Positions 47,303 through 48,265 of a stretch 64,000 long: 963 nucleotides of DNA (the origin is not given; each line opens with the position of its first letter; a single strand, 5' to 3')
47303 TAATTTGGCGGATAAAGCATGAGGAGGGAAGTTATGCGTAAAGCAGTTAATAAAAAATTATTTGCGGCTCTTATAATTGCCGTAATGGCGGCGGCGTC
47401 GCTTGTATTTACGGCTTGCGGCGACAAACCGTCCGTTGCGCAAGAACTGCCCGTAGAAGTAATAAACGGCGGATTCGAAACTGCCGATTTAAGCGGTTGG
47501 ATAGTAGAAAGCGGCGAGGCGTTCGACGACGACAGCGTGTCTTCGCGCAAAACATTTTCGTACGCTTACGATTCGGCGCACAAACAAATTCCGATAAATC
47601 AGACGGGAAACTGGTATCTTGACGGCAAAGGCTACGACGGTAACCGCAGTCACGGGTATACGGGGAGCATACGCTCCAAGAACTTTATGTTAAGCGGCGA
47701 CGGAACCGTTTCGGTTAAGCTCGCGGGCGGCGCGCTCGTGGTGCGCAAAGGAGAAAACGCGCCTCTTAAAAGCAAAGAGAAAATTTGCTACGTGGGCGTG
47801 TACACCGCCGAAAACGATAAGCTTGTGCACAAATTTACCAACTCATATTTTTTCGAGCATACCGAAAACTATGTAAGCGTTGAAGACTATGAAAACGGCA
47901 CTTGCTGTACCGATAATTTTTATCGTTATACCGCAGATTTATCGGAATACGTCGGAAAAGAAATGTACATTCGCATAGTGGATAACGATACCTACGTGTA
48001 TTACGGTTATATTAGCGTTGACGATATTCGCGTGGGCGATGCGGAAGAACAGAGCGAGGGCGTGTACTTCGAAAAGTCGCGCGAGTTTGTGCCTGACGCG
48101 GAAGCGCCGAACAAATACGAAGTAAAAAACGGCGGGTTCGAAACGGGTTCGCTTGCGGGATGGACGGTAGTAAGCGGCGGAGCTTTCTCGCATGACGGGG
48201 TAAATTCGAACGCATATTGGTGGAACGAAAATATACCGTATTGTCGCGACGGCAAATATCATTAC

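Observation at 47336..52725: Stand-alone lipoprotein arrays of CBM38-like modules: a split CFTase and SusE/F-like glycan-binding proteins in a monoderm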

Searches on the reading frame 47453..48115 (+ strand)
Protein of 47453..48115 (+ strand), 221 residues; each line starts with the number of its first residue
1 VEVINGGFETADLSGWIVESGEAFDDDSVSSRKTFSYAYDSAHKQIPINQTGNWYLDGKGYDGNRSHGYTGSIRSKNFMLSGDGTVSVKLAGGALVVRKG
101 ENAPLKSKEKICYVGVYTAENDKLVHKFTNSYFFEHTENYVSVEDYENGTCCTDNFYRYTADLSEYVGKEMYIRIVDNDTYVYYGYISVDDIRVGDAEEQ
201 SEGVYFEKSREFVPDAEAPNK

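Call 8: search_solved_structures(query=A1, max_evalue=10, show_alignments=3)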
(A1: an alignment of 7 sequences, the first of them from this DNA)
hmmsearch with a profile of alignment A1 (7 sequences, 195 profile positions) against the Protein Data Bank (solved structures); distinct sequences matched with E-value up to 10: 1.
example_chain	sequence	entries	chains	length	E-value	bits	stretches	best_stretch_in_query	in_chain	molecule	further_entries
8xmz_A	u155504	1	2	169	0.011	18.8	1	2-31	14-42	T9SS C-terminal target domain-containing protein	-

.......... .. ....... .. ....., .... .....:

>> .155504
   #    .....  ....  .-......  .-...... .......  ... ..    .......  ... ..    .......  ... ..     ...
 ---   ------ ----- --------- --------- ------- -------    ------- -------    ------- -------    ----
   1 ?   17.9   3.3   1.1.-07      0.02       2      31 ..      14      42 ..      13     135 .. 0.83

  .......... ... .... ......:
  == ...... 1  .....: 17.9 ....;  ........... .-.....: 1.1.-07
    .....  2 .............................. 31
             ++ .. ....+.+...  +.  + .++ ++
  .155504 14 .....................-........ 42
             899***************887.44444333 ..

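Call 21: search_protein_representatives(alignment_id=A1)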
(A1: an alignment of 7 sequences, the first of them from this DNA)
Query: 7 sequences, 195 profile positions. Proteins with E-value up to 0.001 (for the whole library): 1674; up to 1e-10: 689; up to 1e-30: 321. The best 150 are listed.
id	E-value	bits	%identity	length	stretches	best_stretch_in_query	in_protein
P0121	0.0e+00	1213.3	-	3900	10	1-181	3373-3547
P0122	0.0e+00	1016.2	-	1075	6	2-185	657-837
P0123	1.3e-292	977.9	-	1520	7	1-180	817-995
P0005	1.2e-247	831.2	-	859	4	1-192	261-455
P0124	1.4e-226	762.4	-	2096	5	2-181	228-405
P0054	9.1e-225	756.5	-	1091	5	1-178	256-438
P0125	5.7e-212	714.7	-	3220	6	1-179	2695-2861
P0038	5.1e-211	711.6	-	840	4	1-187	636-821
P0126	1.3e-207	700.5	-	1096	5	1-173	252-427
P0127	6.0e-195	659.2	-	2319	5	1-186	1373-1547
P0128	4.2e-191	646.7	-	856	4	1-173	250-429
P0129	4.3e-181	614.0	-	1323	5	2-178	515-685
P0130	1.5e-178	605.7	-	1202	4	1-184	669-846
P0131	1.2e-177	602.7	-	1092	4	1-172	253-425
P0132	8.4e-172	583.7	-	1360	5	1-183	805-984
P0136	8.9e-158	537.9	-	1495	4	3-185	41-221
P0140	2.7e-151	516.8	-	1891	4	1-184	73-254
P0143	2.3e-147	503.9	-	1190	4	1-179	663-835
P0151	6.9e-140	479.6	-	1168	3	3-186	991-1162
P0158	1.2e-135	465.7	-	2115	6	1-182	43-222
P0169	1.2e-124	429.8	-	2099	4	2-185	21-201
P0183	1.7e-112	390.2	-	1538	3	1-181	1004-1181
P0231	1.2e-82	292.8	-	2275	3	3-176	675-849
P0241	1.0e-75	270.1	-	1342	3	2-169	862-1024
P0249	4.0e-74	265.0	-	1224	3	3-187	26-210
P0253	1.4e-71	256.7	-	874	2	3-183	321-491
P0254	1.7e-71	256.4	-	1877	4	3-176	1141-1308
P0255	1.7e-71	256.3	-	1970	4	2-165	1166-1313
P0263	4.2e-66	238.8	-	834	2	2-184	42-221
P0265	1.7e-64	233.5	-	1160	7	3-169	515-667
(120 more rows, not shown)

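Call 23: list_cluster_members(proteins=[P0249, P0241, P0136, P0124, P0140, P0158, P0169, P0254, P0255, P0231])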
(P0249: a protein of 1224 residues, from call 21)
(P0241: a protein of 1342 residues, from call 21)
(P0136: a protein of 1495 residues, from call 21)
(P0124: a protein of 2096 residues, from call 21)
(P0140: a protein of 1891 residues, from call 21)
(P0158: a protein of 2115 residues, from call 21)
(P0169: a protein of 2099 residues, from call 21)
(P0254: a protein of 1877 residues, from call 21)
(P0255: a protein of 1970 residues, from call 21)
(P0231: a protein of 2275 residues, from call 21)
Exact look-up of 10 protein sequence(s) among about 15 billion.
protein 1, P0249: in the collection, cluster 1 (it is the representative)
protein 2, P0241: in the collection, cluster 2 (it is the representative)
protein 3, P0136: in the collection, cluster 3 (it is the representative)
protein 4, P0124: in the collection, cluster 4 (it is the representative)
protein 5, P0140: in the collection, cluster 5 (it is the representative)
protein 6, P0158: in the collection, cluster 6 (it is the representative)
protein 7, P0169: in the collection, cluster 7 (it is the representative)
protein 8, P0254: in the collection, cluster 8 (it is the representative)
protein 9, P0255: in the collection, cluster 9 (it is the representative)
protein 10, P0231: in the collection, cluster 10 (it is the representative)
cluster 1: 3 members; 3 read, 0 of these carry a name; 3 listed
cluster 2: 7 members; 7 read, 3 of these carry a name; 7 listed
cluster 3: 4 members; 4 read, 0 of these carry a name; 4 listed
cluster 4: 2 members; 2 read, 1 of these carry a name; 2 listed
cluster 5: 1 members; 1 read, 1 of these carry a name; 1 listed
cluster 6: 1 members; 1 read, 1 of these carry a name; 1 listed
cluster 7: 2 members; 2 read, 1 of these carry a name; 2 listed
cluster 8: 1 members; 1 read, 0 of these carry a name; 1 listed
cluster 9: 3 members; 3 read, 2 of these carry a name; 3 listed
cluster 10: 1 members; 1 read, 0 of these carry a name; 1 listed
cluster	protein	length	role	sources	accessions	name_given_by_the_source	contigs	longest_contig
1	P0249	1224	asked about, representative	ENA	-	-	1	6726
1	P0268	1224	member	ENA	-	-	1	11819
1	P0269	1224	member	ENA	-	-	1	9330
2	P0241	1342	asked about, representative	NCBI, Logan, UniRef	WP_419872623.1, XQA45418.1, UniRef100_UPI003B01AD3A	GH32 C-terminal domain-containing protein [Candidatus Pristimantibacillus sp. PTI5] | GH32 C-terminal domain-containing protein n=1 Tax=Candidatus Pristimantibacillus sp. PTI5 ...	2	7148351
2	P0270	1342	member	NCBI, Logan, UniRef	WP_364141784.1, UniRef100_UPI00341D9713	GH32 C-terminal domain-containing protein [Paenibacillus sp. LPE1-1-1.1] | GH32 C-terminal domain-containing protein n=1 Tax=Paenibacillus sp. LPE1-1-1.1 ...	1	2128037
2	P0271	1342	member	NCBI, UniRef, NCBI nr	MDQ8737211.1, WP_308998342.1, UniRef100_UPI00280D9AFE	GH32 C-terminal domain-containing protein [Paenibacillus sp. LHD-38] | GH32 C-terminal domain-containing protein n=1 Tax=Paenibacillus sp. LHD-38 TaxID=3072143 ...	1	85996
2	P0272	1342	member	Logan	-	-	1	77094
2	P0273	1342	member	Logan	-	-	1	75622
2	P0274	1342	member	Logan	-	-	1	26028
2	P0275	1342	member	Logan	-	-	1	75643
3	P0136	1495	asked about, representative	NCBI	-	-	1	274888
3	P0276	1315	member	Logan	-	-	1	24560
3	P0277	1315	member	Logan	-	-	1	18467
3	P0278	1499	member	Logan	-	-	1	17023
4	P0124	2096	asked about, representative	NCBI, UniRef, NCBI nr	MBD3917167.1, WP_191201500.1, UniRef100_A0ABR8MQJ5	S-layer homology domain-containing protein [Paenibacillus sp. PR3] | beta-fructofuranosidase n=1 Tax=Paenibacillus terricola TaxID=2763503 ... | S-layer homology domain-containing protein [Paenibacillus terricola]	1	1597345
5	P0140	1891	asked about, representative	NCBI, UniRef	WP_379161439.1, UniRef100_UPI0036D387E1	GH32 C-terminal domain-containing protein [Paenibacillus sp. sgz5001063] | GH32 C-terminal domain-containing protein n=1 Tax=Paenibacillus sp. sgz5001063 ...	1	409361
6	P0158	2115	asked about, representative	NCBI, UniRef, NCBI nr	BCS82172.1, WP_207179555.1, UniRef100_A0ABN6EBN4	GH32 C-terminal domain-containing protein [Anaerocellum diazotrophicum] | beta-fructofuranosidase n=1 Tax=Caldicellulosiruptor diazotrophicus TaxID=2806205 ... | GH32 C-terminal domain-containing protein [Caldicellulosiruptor diazotrophicus]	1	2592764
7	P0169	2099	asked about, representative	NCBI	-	-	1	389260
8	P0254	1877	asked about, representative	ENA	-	-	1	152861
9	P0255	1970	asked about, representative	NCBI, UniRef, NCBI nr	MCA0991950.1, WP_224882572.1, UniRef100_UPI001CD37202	GH32 C-terminal domain-containing protein [Guptibacillus hwajinpoensis] | GH32 C-terminal domain-containing protein n=1 Tax=Guptibacillus hwajinpoensis ... | GH32 C-terminal domain-containing protein [Pseudalkalibacillus hwajinpoensis]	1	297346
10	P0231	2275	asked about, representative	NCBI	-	-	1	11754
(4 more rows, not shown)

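Call 26: find_homologous_proteins(query=P0136, max_evalue=1e-10)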
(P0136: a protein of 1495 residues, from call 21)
Query P0136 (1495 aa): 689 proteins with E <= 1e-10 among 8000 candidates; the best 120 are listed.
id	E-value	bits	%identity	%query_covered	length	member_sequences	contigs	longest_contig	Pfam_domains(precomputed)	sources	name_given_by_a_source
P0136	0.0e+0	3499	100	100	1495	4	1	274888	PF08244.20,PF00251.27,PF13385.14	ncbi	-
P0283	0.0e+0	2613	61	99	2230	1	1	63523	PF08244.20,PF00932.26,PF00251.27,PF13385.14,PF00395.26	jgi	-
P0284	0.0e+0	2589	61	98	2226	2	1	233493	PF08244.20,PF00251.27,PF13385.14,PF00395.26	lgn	-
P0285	0.0e+0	2559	60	97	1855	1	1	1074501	PF08244.20,PF00251.27,PF13385.14,PF03646.21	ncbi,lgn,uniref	ncbi:GH32 C-terminal domain-containing protein [Cohnella sp. GCM10027633]|uniref:GH32 C-terminal dom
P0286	0.0e+0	2556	60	97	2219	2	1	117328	PF08244.20,PF00251.27,PF13385.14,PF03646.21,PF00395.26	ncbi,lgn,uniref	ncbi:GH32 C-terminal domain-containing protein [Paenibacillus sp. 2TAB23]|uniref:S-layer homology do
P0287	0.0e+0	2541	60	97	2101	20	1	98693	PF08244.20,PF00251.27,PF13385.14,PF00395.26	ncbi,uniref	ncbi:GH32 C-terminal domain-containing protein [Paenibacillus phytohabitans]|uniref:GH32 C-terminal 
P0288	0.0e+0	2468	61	98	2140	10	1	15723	PF08244.20,PF00251.27,PF13385.14,PF00395.26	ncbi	ncbi:Levanase precursor [compost metagenome]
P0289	0.0e+0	2330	61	97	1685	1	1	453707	PF08244.20,PF00251.27,PF13385.14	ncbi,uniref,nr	ncbi:GH32 C-terminal domain-containing protein [Paenibacillus harenae]|uniref:beta-fructofuranosidas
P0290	0.0e+0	2271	60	98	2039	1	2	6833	PF08244.20,PF00251.27,PF13385.14,PF00395.26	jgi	jgi:sucrose-6-phosphate hydrolase SacC (GH32 family)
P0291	0.0e+0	2124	50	97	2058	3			PF16346.13,PF08244.20,PF00251.27,PF13385.14,PF00395.26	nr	nr:GH32 C-terminal domain-containing protein [Cohnella hashimotonis]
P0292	0.0e+0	2087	60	100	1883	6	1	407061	PF08244.20,PF00251.27,PF13385.14,PF00395.26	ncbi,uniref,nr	ncbi:hypothetical protein POTG_01587 [Paenibacillus sp. oral taxon 786 str. D14]|uniref:S-layer homo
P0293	0.0e+0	2080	61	99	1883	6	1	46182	PF08244.20,PF00251.27,PF13385.14,PF00395.26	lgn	-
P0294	0.0e+0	2080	61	99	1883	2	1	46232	PF08244.20,PF00251.27,PF13385.14,PF00395.26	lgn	-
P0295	0.0e+0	2076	61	97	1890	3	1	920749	PF08244.20,PF00251.27,PF13385.14,PF00395.26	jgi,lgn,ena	-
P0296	0.0e+0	2076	61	97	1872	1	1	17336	PF08244.20,PF00251.27,PF13385.14,PF00395.26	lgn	-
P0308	0.0e+0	2058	61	97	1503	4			PF08244.20,PF00251.27,PF13385.14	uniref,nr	uniref:beta-fructofuranosidase n=1 Tax=Niallia circulans TaxID=1397 RepID=O52973_NIACI|nr:cycloinulo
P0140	0.0e+0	2052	61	98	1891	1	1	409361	PF08244.20,PF00251.27,PF13385.14,PF00395.26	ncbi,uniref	ncbi:GH32 C-terminal domain-containing protein [Paenibacillus sp. sgz5001063]|uniref:GH32 C-terminal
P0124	0.0e+0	1920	52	97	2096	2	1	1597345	PF08244.20,PF00354.25,PF00251.27,PF13385.14,PF00395.26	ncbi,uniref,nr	ncbi:S-layer homology domain-containing protein [Paenibacillus sp. PR3]|uniref:beta-fructofuranosida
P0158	0.0e+0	1873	48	97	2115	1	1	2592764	PF08244.20,PF00354.25,PF00251.27,PF13385.14,PF00395.26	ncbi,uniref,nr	ncbi:GH32 C-terminal domain-containing protein [Anaerocellum diazotrophicum]|uniref:beta-fructofuran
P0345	0.0e+0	1795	61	85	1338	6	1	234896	PF08244.20,PF00251.27,PF13385.14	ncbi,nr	ncbi:GH32 C-terminal domain-containing protein [Paenibacillus sp. EKM208P]|nr:GH32 C-terminal domain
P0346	0.0e+0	1793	61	85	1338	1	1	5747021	PF08244.20,PF00251.27,PF13385.14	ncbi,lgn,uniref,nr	ncbi:GH32 C-terminal domain-containing protein [Paenibacillus polymyxa]|uniref:GH32 C-terminal domai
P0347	0.0e+0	1778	61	85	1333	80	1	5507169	PF08244.20,PF00251.27,PF13385.14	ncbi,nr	ncbi:cycloinulo-oligosaccharide fructanotransferase [Paenibacillus polymyxa]|nr:cycloinulo-oligosacc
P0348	0.0e+0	1775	60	85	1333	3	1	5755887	PF08244.20,PF00251.27,PF13385.14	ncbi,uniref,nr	ncbi:GH32 C-terminal domain-containing protein [Paenibacillus polymyxa]|uniref:GH32 C-terminal domai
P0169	0.0e+0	1604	46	85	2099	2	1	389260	PF08244.20,PF22847.3,PF00251.27,PF13385.14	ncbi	-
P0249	0.0e+0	1340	48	86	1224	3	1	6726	PF08244.20,PF00354.25,PF00251.27,PF13385.14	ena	-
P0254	0.0e+0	1244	45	89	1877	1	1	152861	PF07532.18,PF08244.20,PF00251.27,PF04122.18,PF13385.14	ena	-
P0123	0.0e+0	1183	48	25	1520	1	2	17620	PF16403.12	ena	-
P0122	1.7e-291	989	48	34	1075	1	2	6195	PF00932.26,PF08358.17,PF02018.24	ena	-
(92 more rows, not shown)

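Call 38: search_protein_families(library=pfam, proteins=[P0143, P0130, P0151, P0183, P0263, P0253, P0127], max_evalue=0.01)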
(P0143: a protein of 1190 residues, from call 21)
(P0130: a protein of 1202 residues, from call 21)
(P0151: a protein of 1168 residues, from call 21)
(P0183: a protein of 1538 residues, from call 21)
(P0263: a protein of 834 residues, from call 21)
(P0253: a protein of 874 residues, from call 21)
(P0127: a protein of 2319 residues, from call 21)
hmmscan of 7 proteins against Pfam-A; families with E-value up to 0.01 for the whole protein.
P0143 (1190 aa): 2 families
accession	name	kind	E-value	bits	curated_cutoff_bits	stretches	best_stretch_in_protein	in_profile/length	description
PF02368.24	Big_2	-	0.00012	22.5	22.8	1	500-539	35-70/79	Bacterial Ig-like domain (group 2)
PF07554.19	FIVAR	-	0.0063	17.6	29.2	0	417-462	22-70/71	FIVAR domain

P0130 (1202 aa): 2 families
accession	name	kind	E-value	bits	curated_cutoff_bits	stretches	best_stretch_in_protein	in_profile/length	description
PF02368.24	Big_2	-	1.8e-08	34.7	22.8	1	54-106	20-70/79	Bacterial Ig-like domain (group 2)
PF07554.19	FIVAR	-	2.4e-07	31.7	29.2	1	407-468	1-70/71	FIVAR domain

P0151 (1168 aa): 2 families
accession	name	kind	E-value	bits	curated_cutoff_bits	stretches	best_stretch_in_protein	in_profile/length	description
PF02368.24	Big_2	-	0.00051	20.4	22.8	2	375-418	34-72/79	Bacterial Ig-like domain (group 2)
PF09479.16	Flg_new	-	0.0016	19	27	1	281-336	9-64/65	Listeria-Bacteroides repeat domain (List_Bact_rpt)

P0183 (1538 aa): 0 families

P0263 (834 aa): 1 family
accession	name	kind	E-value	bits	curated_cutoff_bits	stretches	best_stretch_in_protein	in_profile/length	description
PF06824.17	Glyco_hydro_125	-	4.8e-124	414.8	23.4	1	434-823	4-414/414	Metal-independent alpha-mannosidase (GH125)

P0253 (874 aa): 1 family
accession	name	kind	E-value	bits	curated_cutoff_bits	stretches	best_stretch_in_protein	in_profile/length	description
PF00932.25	LTD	-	0.008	17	34.3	0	26-62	10-46/109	Lamin Tail Domain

P0127 (2319 aa): 0 families

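Call 63: list_cluster_members(proteins=[P0263, P0121, P0125, P0127, P0183, P0122, P0123, P0265, P0253, P0143])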
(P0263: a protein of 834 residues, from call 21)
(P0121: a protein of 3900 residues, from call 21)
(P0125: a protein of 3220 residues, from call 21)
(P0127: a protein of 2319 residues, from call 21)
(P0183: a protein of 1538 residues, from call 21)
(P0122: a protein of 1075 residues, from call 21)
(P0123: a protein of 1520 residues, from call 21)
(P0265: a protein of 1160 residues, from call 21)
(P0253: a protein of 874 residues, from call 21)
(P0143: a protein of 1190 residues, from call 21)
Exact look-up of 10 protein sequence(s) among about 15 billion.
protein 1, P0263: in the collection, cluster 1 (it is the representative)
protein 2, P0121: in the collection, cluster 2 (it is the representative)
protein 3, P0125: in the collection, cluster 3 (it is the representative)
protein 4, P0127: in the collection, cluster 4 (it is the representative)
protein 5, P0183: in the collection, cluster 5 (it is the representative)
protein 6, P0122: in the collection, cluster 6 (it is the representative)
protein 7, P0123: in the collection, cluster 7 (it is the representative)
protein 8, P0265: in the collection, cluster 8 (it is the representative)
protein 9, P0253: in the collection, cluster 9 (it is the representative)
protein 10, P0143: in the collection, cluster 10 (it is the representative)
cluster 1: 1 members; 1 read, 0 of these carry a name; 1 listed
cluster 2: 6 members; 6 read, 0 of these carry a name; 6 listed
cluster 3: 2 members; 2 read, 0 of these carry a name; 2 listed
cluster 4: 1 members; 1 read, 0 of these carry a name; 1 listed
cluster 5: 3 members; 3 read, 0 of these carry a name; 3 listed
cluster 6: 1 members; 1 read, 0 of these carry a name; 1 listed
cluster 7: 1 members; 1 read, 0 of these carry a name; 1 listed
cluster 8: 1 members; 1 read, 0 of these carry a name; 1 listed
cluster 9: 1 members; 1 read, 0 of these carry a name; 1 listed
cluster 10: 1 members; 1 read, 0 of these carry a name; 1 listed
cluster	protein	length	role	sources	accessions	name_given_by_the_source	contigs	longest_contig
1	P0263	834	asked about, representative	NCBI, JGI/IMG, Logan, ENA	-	-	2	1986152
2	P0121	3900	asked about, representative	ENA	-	-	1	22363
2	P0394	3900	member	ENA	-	-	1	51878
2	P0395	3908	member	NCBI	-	-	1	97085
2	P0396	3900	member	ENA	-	-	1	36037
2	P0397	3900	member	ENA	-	-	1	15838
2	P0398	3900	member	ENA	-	-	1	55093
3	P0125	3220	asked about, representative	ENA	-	-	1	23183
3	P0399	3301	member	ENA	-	-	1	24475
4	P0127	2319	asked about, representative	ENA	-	-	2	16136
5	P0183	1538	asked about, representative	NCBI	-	-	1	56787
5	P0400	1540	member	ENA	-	-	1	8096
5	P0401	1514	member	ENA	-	-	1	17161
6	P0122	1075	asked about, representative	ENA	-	-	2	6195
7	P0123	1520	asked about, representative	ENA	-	-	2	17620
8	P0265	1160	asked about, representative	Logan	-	-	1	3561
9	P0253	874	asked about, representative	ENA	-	-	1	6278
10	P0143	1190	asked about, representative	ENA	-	-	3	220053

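Call 69: search_protein_families(library=pfam, alignment_id=A5, max_evalue=0.001)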
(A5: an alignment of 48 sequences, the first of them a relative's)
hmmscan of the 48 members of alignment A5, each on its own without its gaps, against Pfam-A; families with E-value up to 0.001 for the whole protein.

A. member 1, P0130 (1202 aa): 2 families
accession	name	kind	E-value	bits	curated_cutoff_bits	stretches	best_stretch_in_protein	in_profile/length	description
PF02368.24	Big_2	-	1.8e-08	34.7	22.8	1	54-106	20-70/79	Bacterial Ig-like domain (group 2)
PF07554.19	FIVAR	-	2.4e-07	31.7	29.2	1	407-468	1-70/71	FIVAR domain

B. families by the number of members that match (of 48 scanned): 14 families
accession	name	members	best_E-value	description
PF07554.19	FIVAR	10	2.6e-12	FIVAR domain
PF02368.24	Big_2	8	1.8e-08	Bacterial Ig-like domain (group 2)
PF02018.23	CBM_4_9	2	1.5e-06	Carbohydrate binding domain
PF18981.6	InlK_D3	2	0.00032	Internalin K domain (D3/D4)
PF20578.4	aBig_2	1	9.8e-22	Atrophied bacterial Ig domain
PF16403.11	Bact_surface_Ig-like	1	2.1e-17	Bacterial surface protein, Ig-like domain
PF13472.12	Lipase_GDSL_2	1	1.3e-09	GDSL-like Lipase/Acylhydrolase family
PF25083.1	GIPC1_GH1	1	3.7e-06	GIPC1-3 GH1 domain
PF22359.2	Big-like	1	6.9e-05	Bacterial Ig-like domain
PF13754.12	Big_3_4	1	8.1e-05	Domain of unknown function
PF09853.14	DUF2080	1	0.00025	Putative transposon-encoded protein (DUF2080)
PF21827.1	New_glue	1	0.00038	New glue protein family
PF19077.6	Big_13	1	0.0005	Bacterial Ig-like domain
PF05345.18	He_PIG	1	0.00074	Putative Ig domain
